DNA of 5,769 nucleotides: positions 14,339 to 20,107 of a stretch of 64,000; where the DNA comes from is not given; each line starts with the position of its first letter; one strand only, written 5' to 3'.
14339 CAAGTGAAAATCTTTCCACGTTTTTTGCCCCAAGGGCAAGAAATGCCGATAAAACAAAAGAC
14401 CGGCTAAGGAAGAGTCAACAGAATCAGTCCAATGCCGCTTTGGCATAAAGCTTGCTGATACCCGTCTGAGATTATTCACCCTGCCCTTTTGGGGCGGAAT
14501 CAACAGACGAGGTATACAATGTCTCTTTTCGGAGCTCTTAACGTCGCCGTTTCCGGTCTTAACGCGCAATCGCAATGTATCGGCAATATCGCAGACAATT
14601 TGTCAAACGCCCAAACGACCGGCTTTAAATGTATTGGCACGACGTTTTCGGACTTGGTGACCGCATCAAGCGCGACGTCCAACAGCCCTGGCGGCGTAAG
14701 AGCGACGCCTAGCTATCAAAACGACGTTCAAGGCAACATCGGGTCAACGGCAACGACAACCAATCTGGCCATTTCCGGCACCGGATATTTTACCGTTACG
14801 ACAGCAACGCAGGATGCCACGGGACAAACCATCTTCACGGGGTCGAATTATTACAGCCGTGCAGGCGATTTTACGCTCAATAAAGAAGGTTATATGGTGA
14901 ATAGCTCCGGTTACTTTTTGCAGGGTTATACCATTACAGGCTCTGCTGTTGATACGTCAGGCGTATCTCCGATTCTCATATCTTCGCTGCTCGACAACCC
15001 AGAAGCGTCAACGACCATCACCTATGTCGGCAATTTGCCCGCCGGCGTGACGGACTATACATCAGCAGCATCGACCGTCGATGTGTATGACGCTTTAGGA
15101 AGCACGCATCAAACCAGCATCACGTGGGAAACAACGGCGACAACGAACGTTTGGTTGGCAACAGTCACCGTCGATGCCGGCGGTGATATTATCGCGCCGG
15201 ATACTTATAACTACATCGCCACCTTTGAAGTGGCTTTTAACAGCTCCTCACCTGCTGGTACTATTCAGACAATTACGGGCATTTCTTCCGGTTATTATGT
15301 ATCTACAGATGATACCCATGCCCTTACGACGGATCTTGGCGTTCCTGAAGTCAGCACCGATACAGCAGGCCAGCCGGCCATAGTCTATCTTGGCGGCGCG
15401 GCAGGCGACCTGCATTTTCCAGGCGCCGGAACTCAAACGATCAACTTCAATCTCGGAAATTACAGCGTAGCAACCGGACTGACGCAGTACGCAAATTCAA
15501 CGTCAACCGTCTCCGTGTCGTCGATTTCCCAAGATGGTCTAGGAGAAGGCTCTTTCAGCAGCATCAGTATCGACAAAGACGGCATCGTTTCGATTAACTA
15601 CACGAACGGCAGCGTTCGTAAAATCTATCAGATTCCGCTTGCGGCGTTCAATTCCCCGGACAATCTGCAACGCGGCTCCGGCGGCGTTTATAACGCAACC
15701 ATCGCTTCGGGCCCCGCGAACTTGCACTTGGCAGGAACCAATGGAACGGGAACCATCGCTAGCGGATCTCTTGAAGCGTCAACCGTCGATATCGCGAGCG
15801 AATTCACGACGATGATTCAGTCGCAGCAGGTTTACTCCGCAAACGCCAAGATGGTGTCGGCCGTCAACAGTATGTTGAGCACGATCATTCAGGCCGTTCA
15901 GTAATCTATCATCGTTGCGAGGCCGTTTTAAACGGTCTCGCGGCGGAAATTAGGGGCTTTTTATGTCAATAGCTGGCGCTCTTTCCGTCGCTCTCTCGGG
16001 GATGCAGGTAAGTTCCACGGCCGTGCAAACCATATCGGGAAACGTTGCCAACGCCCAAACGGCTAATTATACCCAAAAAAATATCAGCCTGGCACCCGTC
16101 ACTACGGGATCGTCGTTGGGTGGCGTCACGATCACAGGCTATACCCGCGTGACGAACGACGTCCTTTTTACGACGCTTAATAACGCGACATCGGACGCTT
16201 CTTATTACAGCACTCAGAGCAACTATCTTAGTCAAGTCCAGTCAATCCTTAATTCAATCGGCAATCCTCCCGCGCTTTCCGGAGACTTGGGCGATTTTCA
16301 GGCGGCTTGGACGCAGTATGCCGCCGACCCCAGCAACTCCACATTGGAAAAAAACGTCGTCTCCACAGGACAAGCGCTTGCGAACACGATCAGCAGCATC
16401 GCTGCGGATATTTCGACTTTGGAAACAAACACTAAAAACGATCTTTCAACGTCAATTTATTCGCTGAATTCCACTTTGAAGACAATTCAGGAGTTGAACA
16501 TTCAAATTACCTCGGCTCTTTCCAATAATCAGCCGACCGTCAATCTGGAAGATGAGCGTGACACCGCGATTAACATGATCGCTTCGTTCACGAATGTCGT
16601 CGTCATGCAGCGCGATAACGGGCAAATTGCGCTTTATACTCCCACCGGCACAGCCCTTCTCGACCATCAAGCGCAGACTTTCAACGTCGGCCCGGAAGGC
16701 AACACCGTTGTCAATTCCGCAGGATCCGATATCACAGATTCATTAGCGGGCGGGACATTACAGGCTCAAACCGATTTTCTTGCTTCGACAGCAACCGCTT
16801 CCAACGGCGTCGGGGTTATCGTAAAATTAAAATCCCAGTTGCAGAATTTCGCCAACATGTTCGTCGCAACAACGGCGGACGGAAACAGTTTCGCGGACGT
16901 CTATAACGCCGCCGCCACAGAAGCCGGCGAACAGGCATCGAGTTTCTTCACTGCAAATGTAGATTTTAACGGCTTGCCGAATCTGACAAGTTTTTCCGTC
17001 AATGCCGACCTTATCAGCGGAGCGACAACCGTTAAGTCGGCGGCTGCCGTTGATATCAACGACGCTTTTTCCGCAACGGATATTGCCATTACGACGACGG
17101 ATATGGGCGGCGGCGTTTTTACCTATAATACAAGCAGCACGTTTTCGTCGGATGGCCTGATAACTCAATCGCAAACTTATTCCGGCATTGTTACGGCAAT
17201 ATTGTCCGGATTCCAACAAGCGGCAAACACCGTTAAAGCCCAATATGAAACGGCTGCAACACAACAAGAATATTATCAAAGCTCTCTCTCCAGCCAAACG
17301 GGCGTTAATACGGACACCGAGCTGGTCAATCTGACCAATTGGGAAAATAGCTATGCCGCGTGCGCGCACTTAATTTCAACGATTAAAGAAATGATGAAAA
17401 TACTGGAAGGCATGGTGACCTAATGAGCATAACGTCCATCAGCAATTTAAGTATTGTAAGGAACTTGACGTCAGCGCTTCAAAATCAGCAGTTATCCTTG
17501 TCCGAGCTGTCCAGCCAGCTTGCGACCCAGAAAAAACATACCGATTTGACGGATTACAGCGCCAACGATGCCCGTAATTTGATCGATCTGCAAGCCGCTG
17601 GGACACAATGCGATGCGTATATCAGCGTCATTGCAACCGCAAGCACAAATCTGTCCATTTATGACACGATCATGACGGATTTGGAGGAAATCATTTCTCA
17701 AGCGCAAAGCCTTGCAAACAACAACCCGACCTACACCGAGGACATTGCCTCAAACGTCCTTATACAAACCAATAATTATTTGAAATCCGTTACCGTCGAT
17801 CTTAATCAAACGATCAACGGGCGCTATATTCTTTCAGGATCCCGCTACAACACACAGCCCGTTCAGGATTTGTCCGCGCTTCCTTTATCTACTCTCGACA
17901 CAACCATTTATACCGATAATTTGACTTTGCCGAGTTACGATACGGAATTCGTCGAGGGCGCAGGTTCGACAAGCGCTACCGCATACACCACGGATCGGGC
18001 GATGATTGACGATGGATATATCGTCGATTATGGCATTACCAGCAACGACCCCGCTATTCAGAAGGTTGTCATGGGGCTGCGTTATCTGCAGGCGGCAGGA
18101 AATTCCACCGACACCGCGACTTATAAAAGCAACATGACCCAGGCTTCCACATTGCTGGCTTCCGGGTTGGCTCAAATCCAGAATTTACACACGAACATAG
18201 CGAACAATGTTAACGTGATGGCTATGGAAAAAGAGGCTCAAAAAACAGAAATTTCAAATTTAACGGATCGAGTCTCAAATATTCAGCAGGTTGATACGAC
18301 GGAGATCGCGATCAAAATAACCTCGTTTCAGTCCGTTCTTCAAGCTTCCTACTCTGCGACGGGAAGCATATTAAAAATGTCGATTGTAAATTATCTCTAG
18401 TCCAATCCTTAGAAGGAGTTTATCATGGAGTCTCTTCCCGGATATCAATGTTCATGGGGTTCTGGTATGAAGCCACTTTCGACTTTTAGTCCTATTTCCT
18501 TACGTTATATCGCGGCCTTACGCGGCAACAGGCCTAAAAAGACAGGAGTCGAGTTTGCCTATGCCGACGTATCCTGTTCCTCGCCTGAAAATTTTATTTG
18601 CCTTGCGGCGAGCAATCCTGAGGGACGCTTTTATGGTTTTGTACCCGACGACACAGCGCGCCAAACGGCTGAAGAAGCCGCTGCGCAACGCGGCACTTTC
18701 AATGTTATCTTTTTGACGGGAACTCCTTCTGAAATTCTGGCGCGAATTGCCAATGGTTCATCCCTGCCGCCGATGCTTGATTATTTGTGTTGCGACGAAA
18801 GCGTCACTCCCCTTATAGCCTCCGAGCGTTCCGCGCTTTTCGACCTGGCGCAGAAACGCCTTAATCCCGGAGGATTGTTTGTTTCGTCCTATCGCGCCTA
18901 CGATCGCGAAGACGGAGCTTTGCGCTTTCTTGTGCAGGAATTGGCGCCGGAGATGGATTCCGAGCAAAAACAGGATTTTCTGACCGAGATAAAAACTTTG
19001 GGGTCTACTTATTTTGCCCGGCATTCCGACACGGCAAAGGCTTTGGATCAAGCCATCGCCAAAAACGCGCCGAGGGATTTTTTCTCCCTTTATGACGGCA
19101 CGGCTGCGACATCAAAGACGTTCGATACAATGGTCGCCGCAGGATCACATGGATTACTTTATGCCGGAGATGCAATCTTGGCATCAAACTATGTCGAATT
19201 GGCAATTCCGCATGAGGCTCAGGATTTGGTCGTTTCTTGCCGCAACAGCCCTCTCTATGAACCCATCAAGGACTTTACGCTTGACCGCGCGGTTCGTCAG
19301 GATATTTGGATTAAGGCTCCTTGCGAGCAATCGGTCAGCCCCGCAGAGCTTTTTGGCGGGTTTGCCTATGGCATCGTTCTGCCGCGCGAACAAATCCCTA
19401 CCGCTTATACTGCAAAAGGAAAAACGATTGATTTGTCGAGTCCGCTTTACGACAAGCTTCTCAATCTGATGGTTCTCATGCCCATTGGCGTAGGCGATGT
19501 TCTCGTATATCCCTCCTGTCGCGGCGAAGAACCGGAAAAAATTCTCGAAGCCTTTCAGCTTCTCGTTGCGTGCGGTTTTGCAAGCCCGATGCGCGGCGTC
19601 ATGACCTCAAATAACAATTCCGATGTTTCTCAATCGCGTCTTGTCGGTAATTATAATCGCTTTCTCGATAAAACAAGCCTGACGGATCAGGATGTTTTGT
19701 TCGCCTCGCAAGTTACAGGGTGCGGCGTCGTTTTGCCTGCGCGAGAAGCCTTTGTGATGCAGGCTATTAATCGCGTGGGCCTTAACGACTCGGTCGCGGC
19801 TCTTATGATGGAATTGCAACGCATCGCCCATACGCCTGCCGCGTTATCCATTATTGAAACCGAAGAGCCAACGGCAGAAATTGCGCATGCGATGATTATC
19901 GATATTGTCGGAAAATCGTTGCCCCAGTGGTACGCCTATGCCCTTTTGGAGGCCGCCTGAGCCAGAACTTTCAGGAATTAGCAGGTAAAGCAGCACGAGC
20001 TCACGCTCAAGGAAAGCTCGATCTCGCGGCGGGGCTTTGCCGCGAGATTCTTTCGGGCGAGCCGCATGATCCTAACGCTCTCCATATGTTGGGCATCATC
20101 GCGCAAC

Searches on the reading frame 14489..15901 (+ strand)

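Call 46: search_protein_families(library=pfam, proteins=[window:14489-15901:+], max_evalue=0.00001)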
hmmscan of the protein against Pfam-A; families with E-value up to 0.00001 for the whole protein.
window:14489-15901:+ (471 aa): 4 families
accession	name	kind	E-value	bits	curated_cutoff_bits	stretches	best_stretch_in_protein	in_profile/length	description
PF07559.19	FlgE_D2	-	3.7e-13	50.6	22.7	1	184-350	14-141/142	Flagellar basal body protein FlaE D2 domain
PF06429.18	Flg_bbr_C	-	5.3e-13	48.7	23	1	425-468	2-45/46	Flagellar basal body rod FlgEFG protein C-terminal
PF22692.1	LlgE_F_G_D1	-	5.7e-09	36.4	27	1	94-153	1-44/64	Flagellar hook protein FlgE/F/G D1 domain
PF00460.25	Flg_bb_rod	-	1.6e-06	28.4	20.7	1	17-47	1-31/31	Flagella basal body rod protein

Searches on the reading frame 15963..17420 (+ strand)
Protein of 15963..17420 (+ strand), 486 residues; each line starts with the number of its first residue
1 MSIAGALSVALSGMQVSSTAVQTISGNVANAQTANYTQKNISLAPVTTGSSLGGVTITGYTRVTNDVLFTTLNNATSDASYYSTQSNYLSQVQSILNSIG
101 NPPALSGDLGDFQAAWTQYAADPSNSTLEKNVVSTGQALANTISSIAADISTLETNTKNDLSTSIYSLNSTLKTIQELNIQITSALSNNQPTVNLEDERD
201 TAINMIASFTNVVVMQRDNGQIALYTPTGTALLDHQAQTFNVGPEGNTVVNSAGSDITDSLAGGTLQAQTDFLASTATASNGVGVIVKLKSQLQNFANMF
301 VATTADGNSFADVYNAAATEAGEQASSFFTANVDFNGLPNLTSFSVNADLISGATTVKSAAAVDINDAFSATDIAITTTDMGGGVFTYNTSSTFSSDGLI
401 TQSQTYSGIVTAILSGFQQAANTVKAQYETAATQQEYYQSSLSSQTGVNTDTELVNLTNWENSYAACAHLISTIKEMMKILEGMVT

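Call 46: search_protein_families(library=pfam, proteins=[window:15963-17420:+], max_evalue=0.00001)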
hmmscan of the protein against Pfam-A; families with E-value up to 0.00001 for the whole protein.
window:15963-17420:+ (486 aa): 2 families
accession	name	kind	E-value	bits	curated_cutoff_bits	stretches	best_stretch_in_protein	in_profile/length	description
PF22638.1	FlgK_D1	-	7.6e-28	98.1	28.6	1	89-303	1-213/233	Flagellar hook-associated protein FlgK helical domain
PF06429.18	Flg_bbr_C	-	2.5e-06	27.3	23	1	444-481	6-43/46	Flagellar basal body rod FlgEFG protein C-terminal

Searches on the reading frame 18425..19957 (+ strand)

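Call 46: search_protein_families(library=pfam, proteins=[window:18425-19957:+], max_evalue=0.00001)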
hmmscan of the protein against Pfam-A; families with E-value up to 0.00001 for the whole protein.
window:18425-19957:+ (511 aa): 1 family
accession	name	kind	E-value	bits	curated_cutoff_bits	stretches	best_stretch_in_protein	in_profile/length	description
PF10119.14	MethyTransf_Reg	-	1.5e-09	38.9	25.5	1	235-297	22-84/84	Predicted methyltransferase regulatory domain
